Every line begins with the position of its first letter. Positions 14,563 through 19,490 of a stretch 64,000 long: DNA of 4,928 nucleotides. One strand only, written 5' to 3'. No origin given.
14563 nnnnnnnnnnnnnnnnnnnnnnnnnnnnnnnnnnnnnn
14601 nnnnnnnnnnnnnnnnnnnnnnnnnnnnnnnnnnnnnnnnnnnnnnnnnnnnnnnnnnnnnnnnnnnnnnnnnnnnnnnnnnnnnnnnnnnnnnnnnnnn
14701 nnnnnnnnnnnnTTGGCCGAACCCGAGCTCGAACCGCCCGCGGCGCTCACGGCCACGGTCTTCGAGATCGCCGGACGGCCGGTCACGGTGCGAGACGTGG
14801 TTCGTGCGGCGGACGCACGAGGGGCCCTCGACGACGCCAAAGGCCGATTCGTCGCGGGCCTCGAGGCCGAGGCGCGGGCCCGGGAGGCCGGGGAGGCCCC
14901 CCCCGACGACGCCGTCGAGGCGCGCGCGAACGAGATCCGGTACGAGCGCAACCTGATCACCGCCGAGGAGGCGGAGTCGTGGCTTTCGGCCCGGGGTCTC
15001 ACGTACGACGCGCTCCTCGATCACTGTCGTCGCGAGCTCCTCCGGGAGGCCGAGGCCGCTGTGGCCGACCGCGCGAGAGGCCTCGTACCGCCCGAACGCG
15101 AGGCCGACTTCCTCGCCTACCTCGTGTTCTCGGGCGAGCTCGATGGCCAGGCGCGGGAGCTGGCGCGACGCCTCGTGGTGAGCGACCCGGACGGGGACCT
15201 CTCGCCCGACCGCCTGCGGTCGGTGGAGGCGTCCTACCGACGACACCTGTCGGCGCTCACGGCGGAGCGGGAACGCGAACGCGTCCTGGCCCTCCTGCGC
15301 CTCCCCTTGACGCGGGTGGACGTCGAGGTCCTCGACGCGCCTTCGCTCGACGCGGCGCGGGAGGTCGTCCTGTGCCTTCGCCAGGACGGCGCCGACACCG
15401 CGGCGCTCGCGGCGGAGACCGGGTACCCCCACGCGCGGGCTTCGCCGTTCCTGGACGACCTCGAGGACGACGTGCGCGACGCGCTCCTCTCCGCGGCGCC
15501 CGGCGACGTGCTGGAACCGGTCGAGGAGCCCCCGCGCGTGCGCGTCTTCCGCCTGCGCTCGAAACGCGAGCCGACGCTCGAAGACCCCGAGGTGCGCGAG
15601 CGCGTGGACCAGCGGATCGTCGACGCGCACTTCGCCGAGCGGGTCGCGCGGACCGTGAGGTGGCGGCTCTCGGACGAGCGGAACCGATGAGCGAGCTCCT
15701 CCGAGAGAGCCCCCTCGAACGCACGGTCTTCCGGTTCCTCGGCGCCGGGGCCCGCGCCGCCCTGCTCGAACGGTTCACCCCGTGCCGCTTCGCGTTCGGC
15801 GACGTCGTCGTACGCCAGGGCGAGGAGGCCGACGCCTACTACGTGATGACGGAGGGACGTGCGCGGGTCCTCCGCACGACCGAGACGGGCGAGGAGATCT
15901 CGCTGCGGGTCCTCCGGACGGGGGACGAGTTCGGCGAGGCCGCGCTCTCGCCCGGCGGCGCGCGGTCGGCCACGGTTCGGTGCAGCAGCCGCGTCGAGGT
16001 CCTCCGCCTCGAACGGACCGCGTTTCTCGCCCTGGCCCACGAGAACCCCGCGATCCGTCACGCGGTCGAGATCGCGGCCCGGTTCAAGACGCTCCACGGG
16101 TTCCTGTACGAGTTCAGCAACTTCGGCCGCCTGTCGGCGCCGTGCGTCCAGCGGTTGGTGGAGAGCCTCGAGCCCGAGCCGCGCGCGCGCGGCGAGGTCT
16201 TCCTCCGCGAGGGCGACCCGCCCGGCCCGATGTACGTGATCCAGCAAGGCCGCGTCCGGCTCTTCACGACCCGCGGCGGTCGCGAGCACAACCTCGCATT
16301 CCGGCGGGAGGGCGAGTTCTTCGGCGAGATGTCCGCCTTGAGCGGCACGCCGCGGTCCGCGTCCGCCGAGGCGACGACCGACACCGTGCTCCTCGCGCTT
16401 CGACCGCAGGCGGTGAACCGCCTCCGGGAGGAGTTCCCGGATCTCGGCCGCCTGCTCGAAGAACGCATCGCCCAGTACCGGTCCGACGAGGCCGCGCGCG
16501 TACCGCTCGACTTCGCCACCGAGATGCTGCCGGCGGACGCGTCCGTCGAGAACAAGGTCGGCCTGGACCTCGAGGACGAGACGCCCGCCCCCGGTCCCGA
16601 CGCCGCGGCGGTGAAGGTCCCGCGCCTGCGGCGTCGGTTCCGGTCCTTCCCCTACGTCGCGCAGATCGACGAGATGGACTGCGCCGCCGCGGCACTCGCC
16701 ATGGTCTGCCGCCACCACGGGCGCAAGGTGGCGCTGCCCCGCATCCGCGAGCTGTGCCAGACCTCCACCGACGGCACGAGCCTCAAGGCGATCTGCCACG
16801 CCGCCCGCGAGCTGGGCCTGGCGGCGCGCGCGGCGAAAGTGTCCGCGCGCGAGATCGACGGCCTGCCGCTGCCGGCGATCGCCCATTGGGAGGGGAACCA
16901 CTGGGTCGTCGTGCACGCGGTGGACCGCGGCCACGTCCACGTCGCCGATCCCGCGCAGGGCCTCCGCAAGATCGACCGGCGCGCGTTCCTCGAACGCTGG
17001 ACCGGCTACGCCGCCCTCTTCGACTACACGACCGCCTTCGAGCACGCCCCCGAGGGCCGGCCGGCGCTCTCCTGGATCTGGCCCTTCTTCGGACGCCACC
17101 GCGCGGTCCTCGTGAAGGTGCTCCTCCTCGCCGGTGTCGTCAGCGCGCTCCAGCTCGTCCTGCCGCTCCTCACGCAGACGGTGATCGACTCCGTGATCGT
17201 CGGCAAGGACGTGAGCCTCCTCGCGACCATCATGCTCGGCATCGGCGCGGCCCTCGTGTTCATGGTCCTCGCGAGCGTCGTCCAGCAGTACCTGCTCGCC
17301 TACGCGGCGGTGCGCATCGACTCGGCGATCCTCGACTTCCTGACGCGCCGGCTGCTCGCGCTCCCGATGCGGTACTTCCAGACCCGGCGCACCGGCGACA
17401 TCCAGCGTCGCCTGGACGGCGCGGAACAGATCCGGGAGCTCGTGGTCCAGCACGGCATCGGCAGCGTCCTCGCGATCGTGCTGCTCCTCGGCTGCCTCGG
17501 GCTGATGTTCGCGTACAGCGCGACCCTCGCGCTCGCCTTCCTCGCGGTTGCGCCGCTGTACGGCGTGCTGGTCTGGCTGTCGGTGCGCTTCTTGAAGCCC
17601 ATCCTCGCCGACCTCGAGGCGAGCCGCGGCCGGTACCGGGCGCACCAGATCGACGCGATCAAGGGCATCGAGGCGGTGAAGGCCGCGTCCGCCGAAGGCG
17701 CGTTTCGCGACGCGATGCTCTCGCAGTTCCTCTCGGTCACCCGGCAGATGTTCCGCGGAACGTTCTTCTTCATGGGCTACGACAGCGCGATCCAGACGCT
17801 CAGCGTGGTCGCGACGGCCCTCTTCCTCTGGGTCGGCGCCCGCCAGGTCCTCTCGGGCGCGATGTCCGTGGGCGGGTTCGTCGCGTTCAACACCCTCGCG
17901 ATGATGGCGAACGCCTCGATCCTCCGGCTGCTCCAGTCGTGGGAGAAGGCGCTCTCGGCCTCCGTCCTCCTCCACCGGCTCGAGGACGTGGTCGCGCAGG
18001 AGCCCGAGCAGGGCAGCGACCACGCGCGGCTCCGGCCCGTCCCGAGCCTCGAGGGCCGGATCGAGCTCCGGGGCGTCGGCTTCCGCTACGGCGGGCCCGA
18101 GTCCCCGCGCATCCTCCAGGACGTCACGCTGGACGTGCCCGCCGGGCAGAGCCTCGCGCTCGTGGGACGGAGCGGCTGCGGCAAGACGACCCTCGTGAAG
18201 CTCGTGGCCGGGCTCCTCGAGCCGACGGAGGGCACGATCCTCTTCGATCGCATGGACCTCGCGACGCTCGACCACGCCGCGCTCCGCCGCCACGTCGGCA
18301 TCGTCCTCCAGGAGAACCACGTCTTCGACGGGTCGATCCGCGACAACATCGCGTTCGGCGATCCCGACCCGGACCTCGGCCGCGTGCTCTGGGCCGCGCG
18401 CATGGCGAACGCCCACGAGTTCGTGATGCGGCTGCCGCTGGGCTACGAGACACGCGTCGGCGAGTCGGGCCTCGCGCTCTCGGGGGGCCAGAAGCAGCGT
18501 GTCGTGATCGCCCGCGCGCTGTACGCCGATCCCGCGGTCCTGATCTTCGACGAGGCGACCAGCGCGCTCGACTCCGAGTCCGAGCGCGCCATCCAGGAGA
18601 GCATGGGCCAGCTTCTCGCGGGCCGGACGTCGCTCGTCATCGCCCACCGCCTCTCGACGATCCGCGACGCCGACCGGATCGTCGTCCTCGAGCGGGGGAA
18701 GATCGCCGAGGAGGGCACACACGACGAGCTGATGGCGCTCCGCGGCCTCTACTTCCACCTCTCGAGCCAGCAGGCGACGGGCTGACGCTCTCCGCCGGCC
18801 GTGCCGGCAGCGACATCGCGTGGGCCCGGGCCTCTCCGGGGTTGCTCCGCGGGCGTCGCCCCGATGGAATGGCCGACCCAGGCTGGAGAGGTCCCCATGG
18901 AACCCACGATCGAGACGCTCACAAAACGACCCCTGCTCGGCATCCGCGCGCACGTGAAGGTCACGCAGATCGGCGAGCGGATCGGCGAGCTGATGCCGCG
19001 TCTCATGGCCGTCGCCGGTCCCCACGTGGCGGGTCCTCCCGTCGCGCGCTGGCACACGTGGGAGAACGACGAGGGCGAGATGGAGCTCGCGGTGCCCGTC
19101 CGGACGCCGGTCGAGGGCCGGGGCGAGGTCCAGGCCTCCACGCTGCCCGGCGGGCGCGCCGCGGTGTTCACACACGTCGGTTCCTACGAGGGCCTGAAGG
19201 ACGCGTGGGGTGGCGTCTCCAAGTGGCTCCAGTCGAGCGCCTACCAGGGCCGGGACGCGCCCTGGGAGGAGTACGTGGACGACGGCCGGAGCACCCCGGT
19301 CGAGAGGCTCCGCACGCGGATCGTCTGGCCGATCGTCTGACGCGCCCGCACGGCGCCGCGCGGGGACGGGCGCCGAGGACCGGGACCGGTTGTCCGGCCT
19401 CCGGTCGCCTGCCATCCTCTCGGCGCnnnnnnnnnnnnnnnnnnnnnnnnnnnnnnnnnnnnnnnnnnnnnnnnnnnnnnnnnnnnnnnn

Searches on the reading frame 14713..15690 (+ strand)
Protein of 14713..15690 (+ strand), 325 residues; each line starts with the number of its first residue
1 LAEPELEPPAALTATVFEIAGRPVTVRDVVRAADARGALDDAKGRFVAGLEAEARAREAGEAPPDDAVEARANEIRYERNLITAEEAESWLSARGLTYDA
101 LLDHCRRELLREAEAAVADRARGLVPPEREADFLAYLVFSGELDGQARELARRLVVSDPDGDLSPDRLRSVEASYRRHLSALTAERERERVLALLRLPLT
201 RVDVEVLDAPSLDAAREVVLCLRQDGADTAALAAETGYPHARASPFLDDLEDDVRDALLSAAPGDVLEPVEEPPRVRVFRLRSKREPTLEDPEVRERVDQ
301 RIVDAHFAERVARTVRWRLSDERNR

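Call 5: search_protein_families(library=pfam, proteins=[window:14713-15690:+], max_evalue=0.01)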
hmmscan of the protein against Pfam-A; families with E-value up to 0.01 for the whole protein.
window:14713-15690:+ (325 aa): 1 family
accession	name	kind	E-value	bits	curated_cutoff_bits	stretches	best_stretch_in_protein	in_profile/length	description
PF13145.12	Rotamase_2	-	0.001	20.3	27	1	220-290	40-114/121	PPIC-type PPIASE domain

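Call 6: search_protein_families(library=ncbifam, proteins=[window:14713-15690:+], max_evalue=10)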
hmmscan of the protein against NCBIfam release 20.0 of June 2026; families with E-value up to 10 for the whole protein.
window:14713-15690:+ (325 aa): 0 families

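Call 52: search_solved_structures(query=A5, max_evalue=10, show_alignments=1)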
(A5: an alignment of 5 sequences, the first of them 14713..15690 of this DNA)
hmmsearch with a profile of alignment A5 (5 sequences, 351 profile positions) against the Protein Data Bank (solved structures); distinct sequences matched with E-value up to 10: 1.
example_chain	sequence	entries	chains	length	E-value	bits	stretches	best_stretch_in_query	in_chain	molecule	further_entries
9sdd_B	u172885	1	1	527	1.1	11.8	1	130-159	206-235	Polyunsaturated fatty acid synthase subunit B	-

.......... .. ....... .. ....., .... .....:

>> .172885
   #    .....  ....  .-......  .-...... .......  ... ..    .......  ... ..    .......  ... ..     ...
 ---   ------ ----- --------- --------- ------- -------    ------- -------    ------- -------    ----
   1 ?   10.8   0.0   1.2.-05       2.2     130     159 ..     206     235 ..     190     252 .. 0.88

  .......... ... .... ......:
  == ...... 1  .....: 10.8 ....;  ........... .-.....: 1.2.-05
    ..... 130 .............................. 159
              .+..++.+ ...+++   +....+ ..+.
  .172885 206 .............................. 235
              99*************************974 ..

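Call 53: search_protein_families(library=pfam, alignment_id=A5, max_evalue=1)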
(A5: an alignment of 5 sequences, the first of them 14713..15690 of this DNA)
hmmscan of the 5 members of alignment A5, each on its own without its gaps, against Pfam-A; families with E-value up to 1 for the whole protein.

A. member 1, window:14713-15690:+ (325 aa): 1 family
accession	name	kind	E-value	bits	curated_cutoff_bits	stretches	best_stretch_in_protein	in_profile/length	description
PF13145.12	Rotamase_2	-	0.001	20.3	27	1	220-290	40-114/121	PPIC-type PPIASE domain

B. families by the number of members that match (of 5 scanned): 3 families
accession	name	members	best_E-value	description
PF13145.12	Rotamase_2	3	0.001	PPIC-type PPIASE domain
PF10415.14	FumaraseC_C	1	0.17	Fumarase C C-terminus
PF14980.11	TIP39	1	0.79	TIP39 peptide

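Call 71: search_protein_families(library=ncbifam, alignment_id=A5, max_evalue=10)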
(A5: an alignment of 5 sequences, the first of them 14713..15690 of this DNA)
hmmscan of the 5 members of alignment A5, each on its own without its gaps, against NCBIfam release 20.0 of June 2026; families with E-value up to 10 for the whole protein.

A. member 1, window:14713-15690:+ (325 aa): 0 families

B. families by the number of members that match (of 5 scanned): 2 families
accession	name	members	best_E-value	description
TIGR04500.1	PpiC_rel_mature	3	7.6e-08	TIGR04500 family putative peptide maturation system protein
NF009180.0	PRK12528.1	1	0.026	RNA polymerase sigma factor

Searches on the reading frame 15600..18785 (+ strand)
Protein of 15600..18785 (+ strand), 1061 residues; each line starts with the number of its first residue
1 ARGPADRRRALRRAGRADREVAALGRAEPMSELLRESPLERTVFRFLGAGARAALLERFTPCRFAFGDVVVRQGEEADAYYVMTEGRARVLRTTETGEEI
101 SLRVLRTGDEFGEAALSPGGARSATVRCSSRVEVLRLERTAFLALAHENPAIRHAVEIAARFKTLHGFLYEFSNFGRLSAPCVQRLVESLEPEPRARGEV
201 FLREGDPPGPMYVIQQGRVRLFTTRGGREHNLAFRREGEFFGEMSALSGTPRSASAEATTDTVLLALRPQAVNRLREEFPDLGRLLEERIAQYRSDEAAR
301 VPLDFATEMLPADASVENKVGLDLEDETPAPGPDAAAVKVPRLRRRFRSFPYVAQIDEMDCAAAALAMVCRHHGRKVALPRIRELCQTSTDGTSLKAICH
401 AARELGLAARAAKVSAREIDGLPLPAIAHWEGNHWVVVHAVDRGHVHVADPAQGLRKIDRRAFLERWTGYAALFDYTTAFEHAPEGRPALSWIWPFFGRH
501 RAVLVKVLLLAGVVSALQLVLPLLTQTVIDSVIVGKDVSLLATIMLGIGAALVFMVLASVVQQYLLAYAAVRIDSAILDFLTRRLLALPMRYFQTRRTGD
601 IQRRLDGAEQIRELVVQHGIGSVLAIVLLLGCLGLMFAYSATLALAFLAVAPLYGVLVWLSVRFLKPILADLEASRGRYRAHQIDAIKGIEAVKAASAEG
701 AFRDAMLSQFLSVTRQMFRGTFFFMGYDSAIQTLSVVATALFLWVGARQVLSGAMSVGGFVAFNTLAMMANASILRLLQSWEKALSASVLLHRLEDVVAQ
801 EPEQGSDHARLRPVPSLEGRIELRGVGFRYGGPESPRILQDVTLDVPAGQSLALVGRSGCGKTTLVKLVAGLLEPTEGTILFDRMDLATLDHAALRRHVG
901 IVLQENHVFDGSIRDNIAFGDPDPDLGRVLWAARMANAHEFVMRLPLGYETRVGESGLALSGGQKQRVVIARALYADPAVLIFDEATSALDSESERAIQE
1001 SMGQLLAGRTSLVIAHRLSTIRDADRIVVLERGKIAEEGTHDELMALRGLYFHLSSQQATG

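Call 5: search_protein_families(library=pfam, proteins=[window:15600-18785:+], max_evalue=0.01)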
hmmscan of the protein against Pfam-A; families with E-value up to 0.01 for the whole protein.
window:15600-18785:+ (1061 aa): 8 families
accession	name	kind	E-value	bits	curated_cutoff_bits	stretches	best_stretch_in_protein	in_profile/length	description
PF00027.35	cNMP_binding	-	4.3e-42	142.4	27.5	2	197-277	6-87/89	Cyclic nucleotide-binding domain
PF00664.28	ABC_membrane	-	2.2e-38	133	28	1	507-769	4-269/274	ABC transporter transmembrane region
PF03412.21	Peptidase_C39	-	3.9e-37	127.5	22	1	350-475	2-129/133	Peptidase C39 family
PF00005.33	ABC_tran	-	2.5e-33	116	25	1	839-988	1-137/137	ABC transporter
PF02463.25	SMC_N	-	0.00019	21.3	40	0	960-1030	137-211/220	RecF/RecN/SMC N terminal domain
PF00004.35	AAA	-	0.0011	19.8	21.2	0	853-1006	2-92/131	ATPase family associated with various cellular activities (AAA)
PF11814.14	DUF3335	-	0.0012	18.8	25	0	432-453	146-167/206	Peptidase_C39 like family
PF13401.12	AAA_22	-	0.0031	18.3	27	0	850-908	6-63/130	AAA domain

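Call 6: search_protein_families(library=ncbifam, proteins=[window:15600-18785:+], max_evalue=10)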
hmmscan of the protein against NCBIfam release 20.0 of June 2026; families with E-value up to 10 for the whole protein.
window:15600-18785:+ (1061 aa): 202 families (the best 25 are shown)
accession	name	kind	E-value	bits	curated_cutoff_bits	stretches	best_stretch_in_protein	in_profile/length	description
TIGR01846.1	type_I_sec_HlyB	subfamily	1.2e-165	552.6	725.55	1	364-1059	3-693/694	type I secretion system permease/ATPase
TIGR03796.1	NHLM_micro_ABC1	equivalog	6.3e-158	527.1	853.3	1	351-1054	3-708/710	NHLP family bacteriocin export ABC transporter peptidase/permease/ATPase subunit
TIGR03797.1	NHLM_micro_ABC2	equivalog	4.2e-122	408.9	709.4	1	363-1058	5-685/686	NHLP bacteriocin export ABC transporter permease/ATPase subunit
TIGR03375.1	type_I_sec_LssB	subfamily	5.7e-118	395.1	693.1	1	363-1045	4-689/696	type I secretion system permease/ATPase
TIGR01193.1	bacteriocin_ABC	subfamily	2.5e-116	389.9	523.85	1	355-1055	1-706/708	peptide cleavage/export ABC transporter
TIGR02204.1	MsbA_rel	hypoth_equivalog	4.9e-114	382.1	780.4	1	489-1058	5-575/576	ABC transporter, permease/ATP-binding protein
TIGR02203.1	MsbA_lipidA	equivalog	1.5e-109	367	602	1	494-1058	6-569/572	lipid A export permease/ATP-binding protein MsbA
NF052233.1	CphA_assoc_ABC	equivalog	2.1e-102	343.8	880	1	482-1059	164-744/766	cyanophycin metabolism-associated ABC transporter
TIGR00958.1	3a01208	subfamily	1.8e-101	340.6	874.6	1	492-1054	151-710/711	antigen peptide transporter 2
NF045513.1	HepA_fam_ABC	equivalog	6.7e-95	318.8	725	1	527-1053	77-604/610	heterocyst formation ABC transporter subunit HepA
NF010178.0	PRK13657.1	equivalog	9.8e-89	298.3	733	1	503-1057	19-569/588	glucan ABC transporter ATP-binding protein/ permease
NF008381.0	PRK11176.1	equivalog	1.4e-87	294.4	867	1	493-1058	16-579/582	lipid A ABC transporter ATP-binding protein/permease MsbA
TIGR01842.1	type_I_sec_PrtD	subfamily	2.1e-76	257.6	510.15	1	501-1045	5-541/544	type I secretion system permease/ATPase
TIGR01192.1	chvA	subfamily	1e-70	239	585.4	1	505-1054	21-566/585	glucan export ABC transporter ATP-binding protein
TIGR02868.1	CydC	equivalog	8.3e-65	219.4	329.05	1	593-1018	104-530/530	thiol reductant ABC exporter subunit CydC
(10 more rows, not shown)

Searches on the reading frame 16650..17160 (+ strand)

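Call 59: search_solved_structures(query=window:16650-17160:+, max_evalue=0.001, show_alignments=2)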
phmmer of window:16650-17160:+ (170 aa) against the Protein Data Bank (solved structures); distinct sequences matched with E-value up to 0.001: 12.
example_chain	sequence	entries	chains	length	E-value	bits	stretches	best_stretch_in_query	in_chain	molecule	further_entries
8hf7_A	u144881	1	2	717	1.1e-20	77.4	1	2-169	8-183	Competence factor transporting ATP-binding protein/permease ComA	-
8hf6_A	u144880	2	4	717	1.1e-20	77.4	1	2-169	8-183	Competence factor transporting ATP-binding protein/permease ComA | Transport/processing ATP-binding protein ComA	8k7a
8hf4_A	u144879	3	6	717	1.1e-20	77.4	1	2-169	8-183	Transport/processing ATP-binding protein ComA | Competence factor transporting ATP-binding protein/permease ComA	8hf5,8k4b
4s0f_A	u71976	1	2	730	2.3e-18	69.9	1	3-133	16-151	ABC-type bacteriocin transporter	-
4ry2_A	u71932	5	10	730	2.3e-18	69.9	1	3-133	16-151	ABC-type bacteriocin transporter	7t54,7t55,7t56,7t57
8vp3_A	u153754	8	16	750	2.4e-18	69.9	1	3-133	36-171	ABC-type bacteriocin transporter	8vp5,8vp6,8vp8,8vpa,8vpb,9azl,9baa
7n87_A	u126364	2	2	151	2.7e-18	69.7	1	3-131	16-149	ABC-type bacteriocin transporter | Peptidase C39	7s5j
6mpz_A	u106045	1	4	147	3.7e-17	66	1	1-129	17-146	Double Glycine Motif Protease domain from AMS/PCAT Transporter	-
8vp9_A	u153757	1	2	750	3.8e-17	66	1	3-133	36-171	ABC-type bacteriocin transporter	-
6v9z_A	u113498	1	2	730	4.2e-17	65.8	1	3-133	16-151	ABC-type bacteriocin transporter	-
5xe8_A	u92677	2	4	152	4.3e-14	56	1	3-123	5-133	Putative ABC transporter, ATP-binding protein ComA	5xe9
3k8u_A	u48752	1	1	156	4.6e-14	55.9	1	3-123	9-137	Putative ABC transporter, ATP-binding protein ComA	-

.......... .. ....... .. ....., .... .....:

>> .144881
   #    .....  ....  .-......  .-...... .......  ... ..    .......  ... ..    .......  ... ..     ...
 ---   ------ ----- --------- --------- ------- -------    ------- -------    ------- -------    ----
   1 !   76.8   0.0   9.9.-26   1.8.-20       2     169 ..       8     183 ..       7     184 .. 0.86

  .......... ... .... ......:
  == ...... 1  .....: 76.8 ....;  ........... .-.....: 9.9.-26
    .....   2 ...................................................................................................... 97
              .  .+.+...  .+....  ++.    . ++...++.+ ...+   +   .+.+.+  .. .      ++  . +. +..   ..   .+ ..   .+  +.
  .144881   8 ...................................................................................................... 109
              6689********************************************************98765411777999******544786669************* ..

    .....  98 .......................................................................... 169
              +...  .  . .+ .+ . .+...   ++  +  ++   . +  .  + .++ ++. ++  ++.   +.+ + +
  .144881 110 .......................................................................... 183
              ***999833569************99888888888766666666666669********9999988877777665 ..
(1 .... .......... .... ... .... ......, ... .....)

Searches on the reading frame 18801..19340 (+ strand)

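Call 5: search_protein_families(library=pfam, proteins=[window:18801-19340:+], max_evalue=0.01)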
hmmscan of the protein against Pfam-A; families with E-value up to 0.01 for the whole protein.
window:18801-19340:+ (179 aa): 2 families
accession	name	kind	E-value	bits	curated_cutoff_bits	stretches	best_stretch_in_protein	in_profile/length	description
PF06445.20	GyrI-like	-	4.3e-20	73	26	1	33-178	1-154/155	GyrI-like small molecule binding domain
PF14526.11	Cass2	-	1e-07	32.7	27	1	86-162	59-138/150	Integron-associated effector binding protein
